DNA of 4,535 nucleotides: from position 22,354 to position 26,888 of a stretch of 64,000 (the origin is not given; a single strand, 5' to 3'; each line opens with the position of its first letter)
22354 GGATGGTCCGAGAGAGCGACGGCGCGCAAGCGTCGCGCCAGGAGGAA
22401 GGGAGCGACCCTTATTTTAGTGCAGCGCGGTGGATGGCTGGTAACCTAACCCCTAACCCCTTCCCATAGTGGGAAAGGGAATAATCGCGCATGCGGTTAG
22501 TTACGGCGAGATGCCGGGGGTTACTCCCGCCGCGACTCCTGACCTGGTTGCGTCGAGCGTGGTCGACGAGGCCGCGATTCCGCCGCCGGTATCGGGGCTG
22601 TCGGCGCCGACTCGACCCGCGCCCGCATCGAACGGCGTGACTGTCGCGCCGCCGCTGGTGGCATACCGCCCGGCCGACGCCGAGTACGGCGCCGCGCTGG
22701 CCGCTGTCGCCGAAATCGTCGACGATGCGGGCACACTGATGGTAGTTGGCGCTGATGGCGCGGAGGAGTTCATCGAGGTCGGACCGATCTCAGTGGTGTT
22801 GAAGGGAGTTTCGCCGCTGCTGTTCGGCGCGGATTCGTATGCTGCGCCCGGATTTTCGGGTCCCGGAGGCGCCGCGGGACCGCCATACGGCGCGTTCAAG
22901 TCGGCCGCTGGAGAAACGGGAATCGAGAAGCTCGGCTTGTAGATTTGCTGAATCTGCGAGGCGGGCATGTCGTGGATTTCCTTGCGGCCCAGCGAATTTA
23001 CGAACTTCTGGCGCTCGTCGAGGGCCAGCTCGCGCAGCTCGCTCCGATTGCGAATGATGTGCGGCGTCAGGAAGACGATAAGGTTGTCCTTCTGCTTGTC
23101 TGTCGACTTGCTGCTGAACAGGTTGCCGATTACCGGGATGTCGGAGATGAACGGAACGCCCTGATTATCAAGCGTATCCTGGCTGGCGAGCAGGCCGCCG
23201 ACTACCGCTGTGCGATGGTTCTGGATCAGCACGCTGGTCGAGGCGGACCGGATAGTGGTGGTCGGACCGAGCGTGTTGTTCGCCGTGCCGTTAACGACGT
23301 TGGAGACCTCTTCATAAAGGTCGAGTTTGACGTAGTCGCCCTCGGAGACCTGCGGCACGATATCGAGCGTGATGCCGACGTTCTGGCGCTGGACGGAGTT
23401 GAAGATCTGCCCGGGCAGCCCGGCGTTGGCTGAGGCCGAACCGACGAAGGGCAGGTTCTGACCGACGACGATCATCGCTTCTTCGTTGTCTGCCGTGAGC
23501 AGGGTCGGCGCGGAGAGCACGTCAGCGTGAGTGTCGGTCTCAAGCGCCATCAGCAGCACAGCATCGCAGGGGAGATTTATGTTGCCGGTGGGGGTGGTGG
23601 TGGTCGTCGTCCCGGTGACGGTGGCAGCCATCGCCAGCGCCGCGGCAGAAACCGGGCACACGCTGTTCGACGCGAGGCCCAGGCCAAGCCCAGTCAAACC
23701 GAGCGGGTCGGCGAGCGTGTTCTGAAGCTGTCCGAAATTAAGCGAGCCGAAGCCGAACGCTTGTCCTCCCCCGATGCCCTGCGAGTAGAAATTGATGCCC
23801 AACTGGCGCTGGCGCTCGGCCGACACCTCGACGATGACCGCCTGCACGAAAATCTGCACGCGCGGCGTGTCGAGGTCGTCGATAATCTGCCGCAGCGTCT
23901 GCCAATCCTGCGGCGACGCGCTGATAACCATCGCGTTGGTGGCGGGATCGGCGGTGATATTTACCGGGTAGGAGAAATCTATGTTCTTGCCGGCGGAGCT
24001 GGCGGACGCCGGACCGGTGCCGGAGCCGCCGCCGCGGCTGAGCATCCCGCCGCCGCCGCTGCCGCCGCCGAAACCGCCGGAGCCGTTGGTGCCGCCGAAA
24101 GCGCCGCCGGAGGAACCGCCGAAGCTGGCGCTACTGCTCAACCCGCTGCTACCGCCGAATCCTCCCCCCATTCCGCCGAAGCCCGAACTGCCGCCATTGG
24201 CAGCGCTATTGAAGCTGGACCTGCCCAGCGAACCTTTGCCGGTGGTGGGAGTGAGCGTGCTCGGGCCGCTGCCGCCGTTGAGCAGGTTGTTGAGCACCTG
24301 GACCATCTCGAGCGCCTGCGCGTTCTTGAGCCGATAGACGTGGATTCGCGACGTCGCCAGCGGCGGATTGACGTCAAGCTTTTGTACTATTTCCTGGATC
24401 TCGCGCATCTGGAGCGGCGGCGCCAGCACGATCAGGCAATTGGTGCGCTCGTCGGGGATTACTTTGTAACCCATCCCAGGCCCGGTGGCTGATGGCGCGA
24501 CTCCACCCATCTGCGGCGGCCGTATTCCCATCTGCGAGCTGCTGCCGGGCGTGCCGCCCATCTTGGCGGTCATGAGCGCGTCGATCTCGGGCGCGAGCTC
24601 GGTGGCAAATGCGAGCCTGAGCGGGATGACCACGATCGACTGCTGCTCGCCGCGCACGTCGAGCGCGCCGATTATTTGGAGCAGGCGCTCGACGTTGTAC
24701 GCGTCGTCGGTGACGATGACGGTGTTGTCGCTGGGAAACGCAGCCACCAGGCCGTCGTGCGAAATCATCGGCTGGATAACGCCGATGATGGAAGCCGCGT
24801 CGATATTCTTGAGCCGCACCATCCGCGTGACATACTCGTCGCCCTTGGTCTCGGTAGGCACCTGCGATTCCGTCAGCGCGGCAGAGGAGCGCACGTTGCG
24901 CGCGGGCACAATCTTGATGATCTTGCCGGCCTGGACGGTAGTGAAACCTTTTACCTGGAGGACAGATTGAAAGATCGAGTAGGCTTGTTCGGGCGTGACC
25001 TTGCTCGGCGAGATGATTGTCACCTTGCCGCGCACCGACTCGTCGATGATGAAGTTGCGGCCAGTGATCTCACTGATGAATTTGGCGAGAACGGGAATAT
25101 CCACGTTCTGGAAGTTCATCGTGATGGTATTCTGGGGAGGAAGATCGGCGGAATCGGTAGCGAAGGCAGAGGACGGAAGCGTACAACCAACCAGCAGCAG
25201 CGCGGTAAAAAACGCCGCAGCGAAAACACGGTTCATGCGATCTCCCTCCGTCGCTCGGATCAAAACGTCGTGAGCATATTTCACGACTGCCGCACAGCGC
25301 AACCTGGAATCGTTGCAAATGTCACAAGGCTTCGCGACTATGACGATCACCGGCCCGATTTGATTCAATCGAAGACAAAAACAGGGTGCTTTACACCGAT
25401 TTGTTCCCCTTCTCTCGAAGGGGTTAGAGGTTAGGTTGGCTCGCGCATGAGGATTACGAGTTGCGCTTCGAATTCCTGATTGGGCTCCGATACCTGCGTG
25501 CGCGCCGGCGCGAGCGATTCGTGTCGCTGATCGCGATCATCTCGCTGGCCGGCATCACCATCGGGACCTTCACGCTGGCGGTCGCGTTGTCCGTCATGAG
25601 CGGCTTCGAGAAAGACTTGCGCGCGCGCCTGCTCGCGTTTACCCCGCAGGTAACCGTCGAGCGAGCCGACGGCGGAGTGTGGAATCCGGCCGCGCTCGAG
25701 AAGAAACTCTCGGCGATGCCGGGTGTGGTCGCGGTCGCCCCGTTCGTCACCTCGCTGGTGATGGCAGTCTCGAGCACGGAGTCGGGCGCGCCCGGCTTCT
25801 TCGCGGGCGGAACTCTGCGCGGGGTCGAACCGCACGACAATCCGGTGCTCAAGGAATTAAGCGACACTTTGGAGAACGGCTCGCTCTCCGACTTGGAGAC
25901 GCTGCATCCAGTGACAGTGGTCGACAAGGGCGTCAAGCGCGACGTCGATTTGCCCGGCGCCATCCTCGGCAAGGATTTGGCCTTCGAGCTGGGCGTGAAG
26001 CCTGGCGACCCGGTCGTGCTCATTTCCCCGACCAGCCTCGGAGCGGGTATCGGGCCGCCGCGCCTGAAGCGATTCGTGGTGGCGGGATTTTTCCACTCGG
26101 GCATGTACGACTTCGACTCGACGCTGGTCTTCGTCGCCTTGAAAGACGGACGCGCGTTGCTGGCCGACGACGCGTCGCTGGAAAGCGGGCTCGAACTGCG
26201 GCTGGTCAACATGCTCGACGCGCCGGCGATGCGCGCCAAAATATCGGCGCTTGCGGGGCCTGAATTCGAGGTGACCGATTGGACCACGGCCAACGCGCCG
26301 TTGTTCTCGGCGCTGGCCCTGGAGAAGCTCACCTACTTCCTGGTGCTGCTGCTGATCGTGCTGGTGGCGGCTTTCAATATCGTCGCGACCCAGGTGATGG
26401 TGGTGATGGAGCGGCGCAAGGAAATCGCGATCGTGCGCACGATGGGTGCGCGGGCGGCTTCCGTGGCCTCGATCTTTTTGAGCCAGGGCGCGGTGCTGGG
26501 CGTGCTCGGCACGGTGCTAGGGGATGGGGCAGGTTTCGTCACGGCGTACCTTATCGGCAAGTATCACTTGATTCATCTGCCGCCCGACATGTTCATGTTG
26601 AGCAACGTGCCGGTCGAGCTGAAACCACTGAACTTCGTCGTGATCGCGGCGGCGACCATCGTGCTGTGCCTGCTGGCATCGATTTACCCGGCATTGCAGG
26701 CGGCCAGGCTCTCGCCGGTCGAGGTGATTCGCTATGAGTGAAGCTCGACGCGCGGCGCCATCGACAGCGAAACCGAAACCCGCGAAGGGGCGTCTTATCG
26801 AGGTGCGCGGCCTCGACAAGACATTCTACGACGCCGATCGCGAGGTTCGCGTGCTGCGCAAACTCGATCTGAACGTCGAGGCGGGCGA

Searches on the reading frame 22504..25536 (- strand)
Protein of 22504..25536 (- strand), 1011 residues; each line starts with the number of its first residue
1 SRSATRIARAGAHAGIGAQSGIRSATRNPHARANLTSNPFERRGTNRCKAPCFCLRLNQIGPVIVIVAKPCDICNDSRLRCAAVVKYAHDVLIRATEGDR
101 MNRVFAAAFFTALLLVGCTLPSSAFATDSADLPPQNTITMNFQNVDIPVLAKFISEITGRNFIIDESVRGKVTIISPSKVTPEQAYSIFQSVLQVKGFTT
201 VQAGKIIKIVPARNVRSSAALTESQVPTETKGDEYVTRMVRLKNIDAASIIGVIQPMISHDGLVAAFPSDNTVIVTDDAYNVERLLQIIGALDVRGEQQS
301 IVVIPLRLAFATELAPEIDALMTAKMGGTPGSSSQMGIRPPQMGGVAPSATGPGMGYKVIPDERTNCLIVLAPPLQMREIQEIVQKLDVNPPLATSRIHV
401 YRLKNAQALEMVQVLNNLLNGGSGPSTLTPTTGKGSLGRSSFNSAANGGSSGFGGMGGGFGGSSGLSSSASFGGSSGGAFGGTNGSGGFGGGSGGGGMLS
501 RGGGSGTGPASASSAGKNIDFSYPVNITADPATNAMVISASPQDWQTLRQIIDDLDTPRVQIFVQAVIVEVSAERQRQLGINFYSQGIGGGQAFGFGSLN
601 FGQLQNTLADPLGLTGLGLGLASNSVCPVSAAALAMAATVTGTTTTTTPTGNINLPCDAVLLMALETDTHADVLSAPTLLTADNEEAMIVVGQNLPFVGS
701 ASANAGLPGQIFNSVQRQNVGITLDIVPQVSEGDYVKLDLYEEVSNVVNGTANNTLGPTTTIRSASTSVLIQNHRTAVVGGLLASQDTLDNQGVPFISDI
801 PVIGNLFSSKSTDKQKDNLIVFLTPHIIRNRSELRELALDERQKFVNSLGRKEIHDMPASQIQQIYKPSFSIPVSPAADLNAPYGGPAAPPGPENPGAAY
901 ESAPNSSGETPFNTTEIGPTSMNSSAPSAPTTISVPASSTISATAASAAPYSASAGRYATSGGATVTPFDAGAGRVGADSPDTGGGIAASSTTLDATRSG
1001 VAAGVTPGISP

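Call 60: search_protein_families(library=pfam, proteins=[window:22504-25536:-], max_evalue=0.00001)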
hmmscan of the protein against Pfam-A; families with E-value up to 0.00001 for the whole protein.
window:22504-25536:- (1011 aa): 3 families
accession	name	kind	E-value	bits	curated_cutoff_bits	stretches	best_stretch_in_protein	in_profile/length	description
PF00263.26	Secretin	-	1.1e-43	149.2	27.5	1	664-829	1-169/169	Bacterial type II and III secretion system protein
PF03958.22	Secretin_N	-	1.4e-39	134.6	28.2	3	399-560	2-68/69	Bacterial type II/III secretion system short domain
PF21305.2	type_II_gspD_N0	-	3.8e-27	94.4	27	1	140-209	1-71/71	GspD-like, N0 domain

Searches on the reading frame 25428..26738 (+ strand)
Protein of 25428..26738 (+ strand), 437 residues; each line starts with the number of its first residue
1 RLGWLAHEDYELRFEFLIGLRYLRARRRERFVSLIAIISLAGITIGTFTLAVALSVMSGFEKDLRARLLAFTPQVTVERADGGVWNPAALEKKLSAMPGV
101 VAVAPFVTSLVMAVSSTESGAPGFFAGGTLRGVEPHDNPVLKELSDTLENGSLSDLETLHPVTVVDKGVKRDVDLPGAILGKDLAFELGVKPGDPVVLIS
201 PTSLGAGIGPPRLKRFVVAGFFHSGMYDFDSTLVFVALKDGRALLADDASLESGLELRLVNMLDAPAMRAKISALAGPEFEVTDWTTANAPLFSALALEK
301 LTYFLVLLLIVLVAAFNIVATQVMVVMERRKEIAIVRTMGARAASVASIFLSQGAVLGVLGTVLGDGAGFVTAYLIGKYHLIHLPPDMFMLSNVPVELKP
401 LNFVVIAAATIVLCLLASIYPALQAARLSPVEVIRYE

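Call 61: search_protein_families(library=pfam, proteins=[window:25428-26738:+], max_evalue=0.00001)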
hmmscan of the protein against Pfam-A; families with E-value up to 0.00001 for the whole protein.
window:25428-26738:+ (437 aa): 2 families
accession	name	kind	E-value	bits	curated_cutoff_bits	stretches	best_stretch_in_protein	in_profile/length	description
PF02687.27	FtsX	-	3.5e-19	69.4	25.5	1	305-430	2-120/120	FtsX-like permease C-terminal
PF12704.14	MacB_PCD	-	6.6e-09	36.8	27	1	37-274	2-206/207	MacB-like periplasmic core domain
